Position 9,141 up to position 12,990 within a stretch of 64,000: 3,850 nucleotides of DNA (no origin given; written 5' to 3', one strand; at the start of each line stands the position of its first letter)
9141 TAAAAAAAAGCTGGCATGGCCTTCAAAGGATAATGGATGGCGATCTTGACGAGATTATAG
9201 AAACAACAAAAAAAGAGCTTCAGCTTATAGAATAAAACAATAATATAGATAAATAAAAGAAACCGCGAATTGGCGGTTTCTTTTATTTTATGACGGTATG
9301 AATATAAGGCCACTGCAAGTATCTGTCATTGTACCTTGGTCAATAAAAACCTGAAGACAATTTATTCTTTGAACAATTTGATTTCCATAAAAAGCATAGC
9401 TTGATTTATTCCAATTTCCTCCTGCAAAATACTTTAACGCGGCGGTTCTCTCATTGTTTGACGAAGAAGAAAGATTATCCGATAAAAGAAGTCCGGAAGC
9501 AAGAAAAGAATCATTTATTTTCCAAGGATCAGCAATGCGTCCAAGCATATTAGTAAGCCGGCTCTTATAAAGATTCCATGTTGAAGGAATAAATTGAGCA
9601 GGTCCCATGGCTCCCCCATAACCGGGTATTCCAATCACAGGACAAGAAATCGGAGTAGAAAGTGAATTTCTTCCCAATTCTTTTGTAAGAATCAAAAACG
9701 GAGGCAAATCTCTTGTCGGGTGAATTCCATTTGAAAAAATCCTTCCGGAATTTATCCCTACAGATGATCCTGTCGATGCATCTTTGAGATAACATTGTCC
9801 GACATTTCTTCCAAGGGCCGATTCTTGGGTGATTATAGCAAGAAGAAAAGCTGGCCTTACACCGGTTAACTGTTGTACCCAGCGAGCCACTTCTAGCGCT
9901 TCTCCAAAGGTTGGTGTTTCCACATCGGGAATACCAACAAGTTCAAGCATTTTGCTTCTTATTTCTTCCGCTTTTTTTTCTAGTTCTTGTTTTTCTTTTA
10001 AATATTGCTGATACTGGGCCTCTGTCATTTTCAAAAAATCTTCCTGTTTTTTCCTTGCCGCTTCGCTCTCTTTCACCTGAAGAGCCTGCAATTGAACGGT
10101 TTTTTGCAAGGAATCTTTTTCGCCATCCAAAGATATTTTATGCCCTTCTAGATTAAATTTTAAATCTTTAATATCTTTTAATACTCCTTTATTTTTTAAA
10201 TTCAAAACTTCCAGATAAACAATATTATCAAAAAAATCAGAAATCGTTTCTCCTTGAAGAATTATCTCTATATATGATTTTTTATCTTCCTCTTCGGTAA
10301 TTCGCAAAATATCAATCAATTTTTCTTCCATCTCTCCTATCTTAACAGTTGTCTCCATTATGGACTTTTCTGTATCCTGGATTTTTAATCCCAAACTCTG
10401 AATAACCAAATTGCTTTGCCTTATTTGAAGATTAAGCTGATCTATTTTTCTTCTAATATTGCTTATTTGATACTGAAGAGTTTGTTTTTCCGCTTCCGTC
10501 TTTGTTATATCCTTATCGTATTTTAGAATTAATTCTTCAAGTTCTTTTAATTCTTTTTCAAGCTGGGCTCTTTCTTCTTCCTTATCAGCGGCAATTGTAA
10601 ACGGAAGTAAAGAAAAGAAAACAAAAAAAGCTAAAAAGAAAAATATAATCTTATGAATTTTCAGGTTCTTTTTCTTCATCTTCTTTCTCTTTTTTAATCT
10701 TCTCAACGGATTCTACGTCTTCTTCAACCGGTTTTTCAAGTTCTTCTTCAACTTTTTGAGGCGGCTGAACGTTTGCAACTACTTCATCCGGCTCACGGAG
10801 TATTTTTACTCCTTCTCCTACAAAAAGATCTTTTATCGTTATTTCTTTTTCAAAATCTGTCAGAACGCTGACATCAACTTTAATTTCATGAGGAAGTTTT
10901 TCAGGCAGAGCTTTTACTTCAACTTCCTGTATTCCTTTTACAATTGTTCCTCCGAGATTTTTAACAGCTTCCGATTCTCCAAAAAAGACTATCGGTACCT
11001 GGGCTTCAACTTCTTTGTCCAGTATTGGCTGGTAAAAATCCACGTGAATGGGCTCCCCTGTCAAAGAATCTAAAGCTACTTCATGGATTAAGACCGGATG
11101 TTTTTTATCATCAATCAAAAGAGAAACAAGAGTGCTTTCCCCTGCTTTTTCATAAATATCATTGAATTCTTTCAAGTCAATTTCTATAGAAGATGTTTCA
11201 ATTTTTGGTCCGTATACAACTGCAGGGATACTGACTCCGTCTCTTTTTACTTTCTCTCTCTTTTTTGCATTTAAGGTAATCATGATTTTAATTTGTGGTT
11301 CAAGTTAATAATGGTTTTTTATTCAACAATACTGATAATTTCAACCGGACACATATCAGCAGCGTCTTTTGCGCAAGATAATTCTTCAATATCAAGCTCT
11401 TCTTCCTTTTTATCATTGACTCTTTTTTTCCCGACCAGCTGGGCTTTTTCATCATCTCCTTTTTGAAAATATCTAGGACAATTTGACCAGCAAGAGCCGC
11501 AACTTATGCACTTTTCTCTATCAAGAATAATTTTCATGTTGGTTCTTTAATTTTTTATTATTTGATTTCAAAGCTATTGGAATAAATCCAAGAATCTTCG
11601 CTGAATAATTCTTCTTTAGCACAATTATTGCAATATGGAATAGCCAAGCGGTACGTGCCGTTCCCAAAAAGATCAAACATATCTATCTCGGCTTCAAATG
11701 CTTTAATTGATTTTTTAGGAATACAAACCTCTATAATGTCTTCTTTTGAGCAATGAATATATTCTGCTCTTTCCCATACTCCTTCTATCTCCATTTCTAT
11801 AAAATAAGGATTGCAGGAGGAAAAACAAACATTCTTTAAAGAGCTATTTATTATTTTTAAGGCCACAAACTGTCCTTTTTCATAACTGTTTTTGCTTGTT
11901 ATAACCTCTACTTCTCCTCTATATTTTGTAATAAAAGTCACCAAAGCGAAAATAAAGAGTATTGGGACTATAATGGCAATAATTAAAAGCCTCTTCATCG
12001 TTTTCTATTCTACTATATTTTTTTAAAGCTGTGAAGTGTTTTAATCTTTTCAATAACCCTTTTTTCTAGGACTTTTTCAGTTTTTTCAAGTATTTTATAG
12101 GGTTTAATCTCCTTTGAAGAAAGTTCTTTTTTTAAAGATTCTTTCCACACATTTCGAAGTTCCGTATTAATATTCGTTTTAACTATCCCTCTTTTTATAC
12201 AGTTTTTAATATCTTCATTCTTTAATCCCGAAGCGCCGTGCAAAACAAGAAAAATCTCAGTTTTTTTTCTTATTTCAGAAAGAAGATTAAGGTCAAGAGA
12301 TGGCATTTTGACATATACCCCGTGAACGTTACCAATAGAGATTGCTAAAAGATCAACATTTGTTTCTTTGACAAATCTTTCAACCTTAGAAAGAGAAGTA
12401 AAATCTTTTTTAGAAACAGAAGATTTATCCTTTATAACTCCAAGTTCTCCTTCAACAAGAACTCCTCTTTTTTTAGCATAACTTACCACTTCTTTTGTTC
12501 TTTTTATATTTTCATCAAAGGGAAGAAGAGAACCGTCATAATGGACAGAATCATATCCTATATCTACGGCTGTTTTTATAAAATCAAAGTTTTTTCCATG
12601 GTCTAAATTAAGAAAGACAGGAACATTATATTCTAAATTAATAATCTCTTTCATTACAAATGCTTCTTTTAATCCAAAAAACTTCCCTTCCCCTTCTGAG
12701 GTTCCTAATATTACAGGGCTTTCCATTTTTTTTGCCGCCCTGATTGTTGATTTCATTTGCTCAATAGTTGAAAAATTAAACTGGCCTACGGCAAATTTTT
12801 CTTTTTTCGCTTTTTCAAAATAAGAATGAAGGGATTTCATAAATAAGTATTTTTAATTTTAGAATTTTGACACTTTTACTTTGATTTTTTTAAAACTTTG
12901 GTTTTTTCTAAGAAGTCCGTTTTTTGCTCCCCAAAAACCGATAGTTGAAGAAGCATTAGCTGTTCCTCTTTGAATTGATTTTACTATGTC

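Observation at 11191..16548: Near-perfect 2.68-kb tandem duplication of a ferredoxin / secreted protein / class II aldolase / PfkB-kinase cassette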

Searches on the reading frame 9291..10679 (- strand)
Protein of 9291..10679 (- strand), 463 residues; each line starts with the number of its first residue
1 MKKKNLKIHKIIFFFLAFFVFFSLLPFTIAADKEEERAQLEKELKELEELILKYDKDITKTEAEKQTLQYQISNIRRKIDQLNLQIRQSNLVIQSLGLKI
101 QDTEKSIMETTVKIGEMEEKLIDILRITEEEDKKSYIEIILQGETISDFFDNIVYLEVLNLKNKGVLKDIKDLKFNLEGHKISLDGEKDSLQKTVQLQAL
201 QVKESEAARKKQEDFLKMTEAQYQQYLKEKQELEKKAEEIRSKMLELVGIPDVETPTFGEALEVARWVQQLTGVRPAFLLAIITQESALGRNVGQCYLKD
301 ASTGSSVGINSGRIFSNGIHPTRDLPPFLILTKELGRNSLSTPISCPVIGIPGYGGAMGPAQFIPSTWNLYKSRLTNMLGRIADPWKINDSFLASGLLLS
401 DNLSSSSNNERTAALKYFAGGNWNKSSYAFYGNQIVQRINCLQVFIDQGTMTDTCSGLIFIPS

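Call 44: find_encoding_contigs(protein=window:9291-10679:-, flank=6000, max_places=10)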
Protein window:9291-10679:- (463 aa): 3 contigs read that carry it; 2 places shown.
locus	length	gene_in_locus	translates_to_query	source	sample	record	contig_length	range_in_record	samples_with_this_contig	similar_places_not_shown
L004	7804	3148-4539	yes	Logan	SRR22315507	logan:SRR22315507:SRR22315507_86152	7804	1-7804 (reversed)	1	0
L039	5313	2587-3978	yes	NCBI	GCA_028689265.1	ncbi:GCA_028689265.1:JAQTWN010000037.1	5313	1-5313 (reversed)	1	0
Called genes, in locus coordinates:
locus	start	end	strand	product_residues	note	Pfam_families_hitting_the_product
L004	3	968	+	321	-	PF00294:PfkB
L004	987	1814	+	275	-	PF01116:F_bP_aldolase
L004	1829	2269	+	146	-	-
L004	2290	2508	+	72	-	PF00037:Fer4 (weak), PF13237:Fer4_10 (faint), PF13459:Fer4_15, PF13370:Fer4_13, PF13183:Fer4_8 (weak)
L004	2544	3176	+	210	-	PF01386:Ribosomal_L25p, PF14693:Ribosomal_TL5_C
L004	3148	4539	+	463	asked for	-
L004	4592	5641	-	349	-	PF03462:PCRF, PF00472:RF-1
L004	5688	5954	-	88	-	PF01197:Ribosomal_L31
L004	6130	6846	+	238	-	PF00318:Ribosomal_S2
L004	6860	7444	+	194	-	PF00889:EF_TS, PF25025:EF-Ts_N (weak)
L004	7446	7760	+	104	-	-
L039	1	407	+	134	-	PF00294:PfkB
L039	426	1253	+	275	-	PF01116:F_bP_aldolase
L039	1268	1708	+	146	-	-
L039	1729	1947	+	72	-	PF00037:Fer4 (weak), PF13237:Fer4_10 (faint), PF13459:Fer4_15, PF13370:Fer4_13, PF13183:Fer4_8 (weak)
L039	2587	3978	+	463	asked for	-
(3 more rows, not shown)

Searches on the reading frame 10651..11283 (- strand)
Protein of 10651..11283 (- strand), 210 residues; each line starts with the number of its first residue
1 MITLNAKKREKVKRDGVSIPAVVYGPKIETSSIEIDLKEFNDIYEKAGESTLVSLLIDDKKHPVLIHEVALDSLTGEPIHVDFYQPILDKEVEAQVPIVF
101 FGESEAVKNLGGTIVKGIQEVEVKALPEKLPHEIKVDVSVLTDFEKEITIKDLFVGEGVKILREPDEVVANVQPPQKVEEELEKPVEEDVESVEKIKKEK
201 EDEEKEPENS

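Call 7: search_protein_families(library=pfam, proteins=[window:10651-11283:-])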
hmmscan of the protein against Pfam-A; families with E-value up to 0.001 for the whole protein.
window:10651-11283:- (210 aa): 2 families
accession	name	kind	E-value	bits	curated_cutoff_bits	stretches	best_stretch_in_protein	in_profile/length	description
PF14693.11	Ribosomal_TL5_C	-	5.8e-20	71.9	27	1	91-176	1-84/84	Ribosomal protein TL5, C-terminal domain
PF01386.24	Ribosomal_L25p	-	1.4e-14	54.8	23.6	1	8-83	5-82/82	Ribosomal L25p family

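Call 8: search_protein_families(library=ncbifam, proteins=[window:10651-11283:-])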
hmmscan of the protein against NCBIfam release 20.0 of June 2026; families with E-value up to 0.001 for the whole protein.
window:10651-11283:- (210 aa): 17 families
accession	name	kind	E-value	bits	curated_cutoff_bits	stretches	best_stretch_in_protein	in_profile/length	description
NF004133.0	PRK05618.2-4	equivalog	7.9e-47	159.5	197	1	6-204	7-208/210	50S ribosomal protein L25/general stress protein Ctc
NF004139.0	PRK05618.4-2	equivalog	2.4e-37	128.4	195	1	8-183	17-195/202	50S ribosomal protein L25/general stress protein Ctc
TIGR00731.1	bL25_bact_ctc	equivalog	1.6e-34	119.2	73.1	1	11-172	16-174/176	50S ribosomal protein L25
NF004137.0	PRK05618.3-3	equivalog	4.6e-34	118.1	270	1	2-187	4-194/241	50S ribosomal protein L25/general stress protein Ctc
NF004129.0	PRK05618.1-4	equivalog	1.7e-30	106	164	1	6-172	12-174/178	50S ribosomal protein L25/general stress protein Ctc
NF004135.0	PRK05618.3-1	equivalog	2e-29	102.6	222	1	14-172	24-184/190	50S ribosomal protein L25/general stress protein Ctc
NF004128.0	PRK05618.1-2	equivalog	1.2e-28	100.2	174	1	12-192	23-204/210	50S ribosomal protein L25/general stress protein Ctc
NF004141.0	PRK05618.4-4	equivalog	1.2e-27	96.7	309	1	10-188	19-195/201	50S ribosomal protein L25/general stress protein Ctc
NF004130.0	PRK05618.1-5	equivalog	2.9e-27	95.5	199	1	14-194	23-200/212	50S ribosomal protein L25/general stress protein Ctc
NF004136.0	PRK05618.3-2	equivalog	4e-27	95.1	212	1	7-186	16-194/202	50S ribosomal protein L25/general stress protein Ctc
NF004140.0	PRK05618.4-3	equivalog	1.1e-25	90.2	270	1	7-183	16-190/197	50S ribosomal protein L25/general stress protein Ctc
NF004132.0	PRK05618.2-2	equivalog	5e-25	88.3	225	1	6-183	15-188/193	50S ribosomal protein L25/general stress protein Ctc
NF004131.0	PRK05618.2-1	equivalog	1.1e-22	80.6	189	1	14-195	25-201/207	50S ribosomal protein L25/general stress protein Ctc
NF004142.0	PRK05618.4-5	equivalog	3.8e-20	72.5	373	1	10-184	19-191/200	50S ribosomal protein L25/general stress protein Ctc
NF004134.0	PRK05618.2-5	equivalog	5.1e-20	71.9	316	1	14-206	22-215/217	50S ribosomal protein L25/general stress protein Ctc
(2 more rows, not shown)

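Call 24: find_encoding_contigs(protein=window:10651-11283:-, flank=10000, max_places=10)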
Protein window:10651-11283:- (210 aa): 20 contigs read that carry it; 10 places shown.
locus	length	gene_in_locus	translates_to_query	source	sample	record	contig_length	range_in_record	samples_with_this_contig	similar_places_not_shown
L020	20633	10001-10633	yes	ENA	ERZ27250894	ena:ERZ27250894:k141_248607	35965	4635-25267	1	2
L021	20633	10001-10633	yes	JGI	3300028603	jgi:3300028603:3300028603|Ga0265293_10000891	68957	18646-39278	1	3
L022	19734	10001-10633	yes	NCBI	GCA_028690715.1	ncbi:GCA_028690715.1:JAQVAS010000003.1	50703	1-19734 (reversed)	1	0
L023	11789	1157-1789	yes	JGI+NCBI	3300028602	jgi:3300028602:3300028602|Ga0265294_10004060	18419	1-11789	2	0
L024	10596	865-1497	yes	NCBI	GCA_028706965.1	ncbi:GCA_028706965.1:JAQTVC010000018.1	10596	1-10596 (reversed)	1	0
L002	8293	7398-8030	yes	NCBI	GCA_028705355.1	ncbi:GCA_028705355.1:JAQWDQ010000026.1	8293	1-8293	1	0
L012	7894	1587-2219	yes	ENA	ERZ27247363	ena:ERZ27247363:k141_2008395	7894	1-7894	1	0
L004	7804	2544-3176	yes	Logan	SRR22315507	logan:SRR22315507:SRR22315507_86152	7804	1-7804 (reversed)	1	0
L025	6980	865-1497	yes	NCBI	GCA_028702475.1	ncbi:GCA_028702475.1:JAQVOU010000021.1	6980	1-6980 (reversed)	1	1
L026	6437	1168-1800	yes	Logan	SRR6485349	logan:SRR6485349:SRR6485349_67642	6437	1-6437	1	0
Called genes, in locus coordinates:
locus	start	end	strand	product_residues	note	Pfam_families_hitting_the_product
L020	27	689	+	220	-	-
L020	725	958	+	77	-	PF00462:Glutaredoxin, PF13417:GST_N_3 (weak)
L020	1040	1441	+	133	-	-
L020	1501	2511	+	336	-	PF00044:Gp_dh_N, PF02800:Gp_dh_C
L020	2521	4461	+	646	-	PF16177:ACAS_N, PF00501:AMP-binding, PF13193:AMP-binding_C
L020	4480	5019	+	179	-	PF00072:Response_reg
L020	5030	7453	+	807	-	PF01326:PPDK_N, PF00391:PEP-utilizers, PF02896:PEP-utilizers_C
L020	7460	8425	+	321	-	PF00294:PfkB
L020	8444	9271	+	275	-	PF01116:F_bP_aldolase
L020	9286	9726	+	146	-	-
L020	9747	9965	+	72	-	PF00037:Fer4 (weak), PF13237:Fer4_10 (faint), PF13459:Fer4_15, PF13370:Fer4_13, PF13183:Fer4_8 (weak)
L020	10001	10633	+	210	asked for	PF01386:Ribosomal_L25p, PF14693:Ribosomal_TL5_C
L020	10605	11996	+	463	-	-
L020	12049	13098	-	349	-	PF03462:PCRF, PF00472:RF-1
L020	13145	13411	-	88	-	PF01197:Ribosomal_L31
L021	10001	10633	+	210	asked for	PF01386:Ribosomal_L25p, PF14693:Ribosomal_TL5_C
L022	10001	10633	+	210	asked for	PF01386:Ribosomal_L25p, PF14693:Ribosomal_TL5_C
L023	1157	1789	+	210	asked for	PF01386:Ribosomal_L25p, PF14693:Ribosomal_TL5_C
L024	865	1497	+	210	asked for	PF01386:Ribosomal_L25p, PF14693:Ribosomal_TL5_C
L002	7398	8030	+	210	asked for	PF01386:Ribosomal_L25p, PF14693:Ribosomal_TL5_C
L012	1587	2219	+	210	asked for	PF01386:Ribosomal_L25p, PF14693:Ribosomal_TL5_C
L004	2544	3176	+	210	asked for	PF01386:Ribosomal_L25p, PF14693:Ribosomal_TL5_C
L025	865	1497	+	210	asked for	PF01386:Ribosomal_L25p, PF14693:Ribosomal_TL5_C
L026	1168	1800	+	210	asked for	PF01386:Ribosomal_L25p, PF14693:Ribosomal_TL5_C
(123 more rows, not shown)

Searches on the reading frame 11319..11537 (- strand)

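Call 7: search_protein_families(library=pfam, proteins=[window:11319-11537:-])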
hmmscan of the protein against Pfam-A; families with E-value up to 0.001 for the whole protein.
window:11319-11537:- (72 aa): 8 families
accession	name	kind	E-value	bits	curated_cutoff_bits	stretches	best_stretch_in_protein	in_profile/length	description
PF13459.11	Fer4_15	-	2.3e-17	63.9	22.4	1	3-70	1-66/66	4Fe-4S single cluster domain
PF13370.11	Fer4_13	-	1.3e-13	51.9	24.5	1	6-69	2-57/58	4Fe-4S single cluster domain of Ferredoxin I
PF00037.32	Fer4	-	2.5e-07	30.7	21.1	1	4-22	2-20/24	4Fe-4S binding domain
PF13183.11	Fer4_8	-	1.1e-05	26.4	27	1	8-63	3-54/68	4Fe-4S dicluster domain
PF13237.11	Fer4_10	-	2.5e-05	24.5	25.5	1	2-39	1-36/53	4Fe-4S dicluster domain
PF12838.12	Fer4_7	-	0.00012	23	27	1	9-66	1-51/52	4Fe-4S dicluster domain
PF12797.12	Fer4_2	-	0.00013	22.1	24.5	1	2-21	2-21/22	4Fe-4S binding domain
PF13534.11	Fer4_17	-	0.00028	21.8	22.2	1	9-56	1-47/61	4Fe-4S dicluster domain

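Call 8: search_protein_families(library=ncbifam, proteins=[window:11319-11537:-])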
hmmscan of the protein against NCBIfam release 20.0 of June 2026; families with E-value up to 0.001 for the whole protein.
window:11319-11537:- (72 aa): 12 families
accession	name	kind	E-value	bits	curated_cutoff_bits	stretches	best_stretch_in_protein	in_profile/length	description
NF058577.1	FdxA_fam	equivalog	6.6e-06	26.2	65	1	4-21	32-49/52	4Fe-4S ferredoxin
TIGR02066.1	dsrB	equivalog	1.2e-05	24.5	341.5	1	2-48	208-256/341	dissimilatory-type sulfite reductase subunit beta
NF040864.1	HgcB_ferredoxin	equivalog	1.5e-05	24.7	99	1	4-39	10-45/93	mercury methylation ferredoxin HgcB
NF005503.0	PRK07118.1-2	equivalog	5.6e-05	22.5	252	1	5-71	164-232/292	RnfABCDGE type electron transport complex subunit B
NF040762.1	Hydr_FeFe_Clost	exception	8.2e-05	21.4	900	1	3-68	139-204/572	ferredoxin hydrogenase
TIGR02512.1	FeFe_hydrog_A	subfamily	0.00014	20.9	405.95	1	3-68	2-67/375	[FeFe] hydrogenase, group A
NF045763.1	PhenlGlyoxDHPadF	equivalog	0.0002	21.5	150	1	2-22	25-45/78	NADH-dependent phenylglyoxylate dehydrogenase subunit delta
TIGR02936.1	fdxN_nitrog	equivalog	0.00038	20.5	80.55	1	5-47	18-58/91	ferredoxin III, nif-specific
TIGR01971.1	NuoI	subfamily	0.00051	19.6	113.05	1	6-70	40-100/121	NADH-quinone oxidoreductase, chain I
TIGR03294.1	FrhG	equivalog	0.00054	19.7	245.5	1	5-31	200-226/228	coenzyme F420 hydrogenase subunit gamma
NF040684.1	PorD_Arch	equivalog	0.00064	19.8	120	0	1-29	25-53/85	pyruvate synthase subunit PorD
TIGR02179.1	PorD_KorD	subfamily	0.00085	19.4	60.05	0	2-31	19-48/78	2-oxoacid:acceptor oxidoreductase, delta subunit, pyruvate/2-ketoisovalerate family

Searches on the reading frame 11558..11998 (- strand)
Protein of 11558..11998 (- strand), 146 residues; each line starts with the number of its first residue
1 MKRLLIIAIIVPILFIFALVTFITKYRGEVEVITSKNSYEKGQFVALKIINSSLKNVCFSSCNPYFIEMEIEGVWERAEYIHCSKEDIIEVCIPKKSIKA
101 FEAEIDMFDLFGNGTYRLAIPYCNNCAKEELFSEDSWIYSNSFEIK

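Call 7: search_protein_families(library=pfam, proteins=[window:11558-11998:-])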
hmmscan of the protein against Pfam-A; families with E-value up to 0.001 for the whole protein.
window:11558-11998:- (146 aa): 1 family
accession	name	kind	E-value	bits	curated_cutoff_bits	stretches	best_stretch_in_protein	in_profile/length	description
PF20251.4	Big_14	-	2.1e-05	24.8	27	1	30-119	5-91/104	Bacterial Ig-like domain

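Call 8: search_protein_families(library=ncbifam, proteins=[window:11558-11998:-])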
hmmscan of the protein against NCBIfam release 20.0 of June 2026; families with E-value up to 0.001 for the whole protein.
window:11558-11998:- (146 aa): 0 families

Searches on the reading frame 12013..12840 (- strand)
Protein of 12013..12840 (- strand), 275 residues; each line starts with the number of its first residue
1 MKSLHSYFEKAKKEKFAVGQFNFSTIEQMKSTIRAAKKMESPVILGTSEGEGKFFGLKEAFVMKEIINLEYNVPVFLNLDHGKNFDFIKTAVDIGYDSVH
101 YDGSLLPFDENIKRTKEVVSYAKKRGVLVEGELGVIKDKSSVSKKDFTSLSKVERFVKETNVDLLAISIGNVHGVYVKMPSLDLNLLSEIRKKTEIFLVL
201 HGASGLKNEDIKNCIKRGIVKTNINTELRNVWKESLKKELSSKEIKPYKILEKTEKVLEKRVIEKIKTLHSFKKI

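Call 7: search_protein_families(library=pfam, proteins=[window:12013-12840:-])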
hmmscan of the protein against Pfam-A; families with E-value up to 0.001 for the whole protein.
window:12013-12840:- (275 aa): 1 family
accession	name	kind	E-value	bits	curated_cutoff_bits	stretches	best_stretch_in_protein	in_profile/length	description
PF01116.26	F_bP_aldolase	-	8.7e-84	281.7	25.5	1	3-271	2-274/277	Fructose-bisphosphate aldolase class-II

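Call 8: search_protein_families(library=ncbifam, proteins=[window:12013-12840:-])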
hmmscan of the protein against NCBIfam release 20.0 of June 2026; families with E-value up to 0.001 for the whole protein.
window:12013-12840:- (275 aa): 20 families
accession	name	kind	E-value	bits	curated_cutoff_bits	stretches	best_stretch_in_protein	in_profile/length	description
TIGR01859.1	fruc_bis_ald_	equivalog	4e-78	263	343.05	1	6-275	6-282/282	class II fructose-1,6-bisphosphate aldolase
TIGR00167.1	cbbA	subfamily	5e-72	242.7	215.6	1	2-274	4-289/290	ketose-bisphosphate aldolase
NF009497.0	PRK12857.1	equivalog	1e-65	221.8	423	1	5-272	7-281/284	class II fructose-1,6-bisphosphate aldolase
NF006626.0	PRK09195.1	subfamily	4.3e-65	219.7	384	1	7-271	9-280/284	tagatose-bisphosphate aldolase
NF009374.0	PRK12737.1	subfamily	6.8e-65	218.9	383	1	5-273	7-282/284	tagatose-bisphosphate aldolase subunit GatY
NF005288.0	PRK06806.1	equivalog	1.4e-58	198.4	396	1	5-254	7-259/281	class II fructose-bisphosphate aldolase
TIGR01858.1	tag_bisphos_ald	equivalog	2.1e-57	194.4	443.55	1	3-269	3-276/282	tagatose bisphosphate family class II aldolase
NF005943.0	PRK07998.1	equivalog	7.9e-57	192.9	364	1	8-271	10-277/283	class II aldolase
NF005284.0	PRK06801.1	equivalog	9.5e-55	186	406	1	3-274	5-285/286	ketose 1,6-bisphosphate aldolase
NF006042.0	PRK08185.1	subfamily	2.6e-53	181.2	405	1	5-274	6-283/287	hypothetical protein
NF005823.0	PRK07709.1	equivalog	4.5e-51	174.3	545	1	3-271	5-281/285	class II fructose-bisphosphate aldolase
NF006376.0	PRK08610.1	equivalog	2.5e-49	168.5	527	1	3-271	5-281/286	class II fructose-bisphosphate aldolase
NF005481.0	PRK07084.1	equivalog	2e-46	158.7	511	1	6-215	17-240/324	class II fructose-bisphosphate aldolase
NF009375.0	PRK12738.1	equivalog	1.3e-45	155.8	542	1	8-241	10-248/286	tagatose-bisphosphate aldolase subunit KbaY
NF004493.0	PRK05835.1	equivalog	6e-45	153.8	558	1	8-208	9-217/307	class II fructose-bisphosphate aldolase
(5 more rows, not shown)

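Call 17: find_encoding_contigs(protein=window:12013-12840:-, flank=10000, max_places=10)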
Protein window:12013-12840:- (275 aa): 11 contigs read that carry it; 8 places shown.
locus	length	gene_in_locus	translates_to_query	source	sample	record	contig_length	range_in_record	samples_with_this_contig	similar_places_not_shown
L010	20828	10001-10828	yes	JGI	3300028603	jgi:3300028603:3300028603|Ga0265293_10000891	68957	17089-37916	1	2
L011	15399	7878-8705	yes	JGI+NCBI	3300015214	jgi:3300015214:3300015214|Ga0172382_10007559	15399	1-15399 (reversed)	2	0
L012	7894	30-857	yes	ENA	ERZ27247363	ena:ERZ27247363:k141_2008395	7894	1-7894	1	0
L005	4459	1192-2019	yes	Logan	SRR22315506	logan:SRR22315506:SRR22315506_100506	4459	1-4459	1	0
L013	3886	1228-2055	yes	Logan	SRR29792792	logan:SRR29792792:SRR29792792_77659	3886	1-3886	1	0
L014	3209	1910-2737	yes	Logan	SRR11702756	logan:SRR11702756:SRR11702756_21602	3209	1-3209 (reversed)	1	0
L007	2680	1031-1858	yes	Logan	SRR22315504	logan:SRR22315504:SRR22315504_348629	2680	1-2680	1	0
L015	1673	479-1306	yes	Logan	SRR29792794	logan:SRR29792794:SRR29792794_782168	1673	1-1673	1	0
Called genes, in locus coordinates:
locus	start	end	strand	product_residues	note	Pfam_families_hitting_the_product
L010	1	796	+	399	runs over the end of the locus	PF03952:Enolase_N, PF00113:Enolase_C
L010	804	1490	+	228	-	PF00300:His_Phos_1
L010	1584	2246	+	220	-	-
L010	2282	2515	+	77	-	PF00462:Glutaredoxin, PF13417:GST_N_3 (weak)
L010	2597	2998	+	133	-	-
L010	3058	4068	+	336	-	PF00044:Gp_dh_N, PF02800:Gp_dh_C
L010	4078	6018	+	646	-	PF16177:ACAS_N, PF00501:AMP-binding, PF13193:AMP-binding_C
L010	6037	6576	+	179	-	PF00072:Response_reg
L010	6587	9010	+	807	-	PF01326:PPDK_N, PF00391:PEP-utilizers, PF02896:PEP-utilizers_C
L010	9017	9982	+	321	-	PF00294:PfkB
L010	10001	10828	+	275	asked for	PF01116:F_bP_aldolase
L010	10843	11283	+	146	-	-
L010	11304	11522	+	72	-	PF00037:Fer4 (weak), PF13237:Fer4_10 (faint), PF13459:Fer4_15, PF13370:Fer4_13, PF13183:Fer4_8 (weak)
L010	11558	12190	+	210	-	PF01386:Ribosomal_L25p, PF14693:Ribosomal_TL5_C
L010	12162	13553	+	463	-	-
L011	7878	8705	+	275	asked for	PF01116:F_bP_aldolase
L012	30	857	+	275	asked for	PF01116:F_bP_aldolase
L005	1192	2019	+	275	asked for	PF01116:F_bP_aldolase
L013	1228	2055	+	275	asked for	PF01116:F_bP_aldolase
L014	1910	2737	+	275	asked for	PF01116:F_bP_aldolase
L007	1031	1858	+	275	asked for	PF01116:F_bP_aldolase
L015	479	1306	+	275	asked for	PF01116:F_bP_aldolase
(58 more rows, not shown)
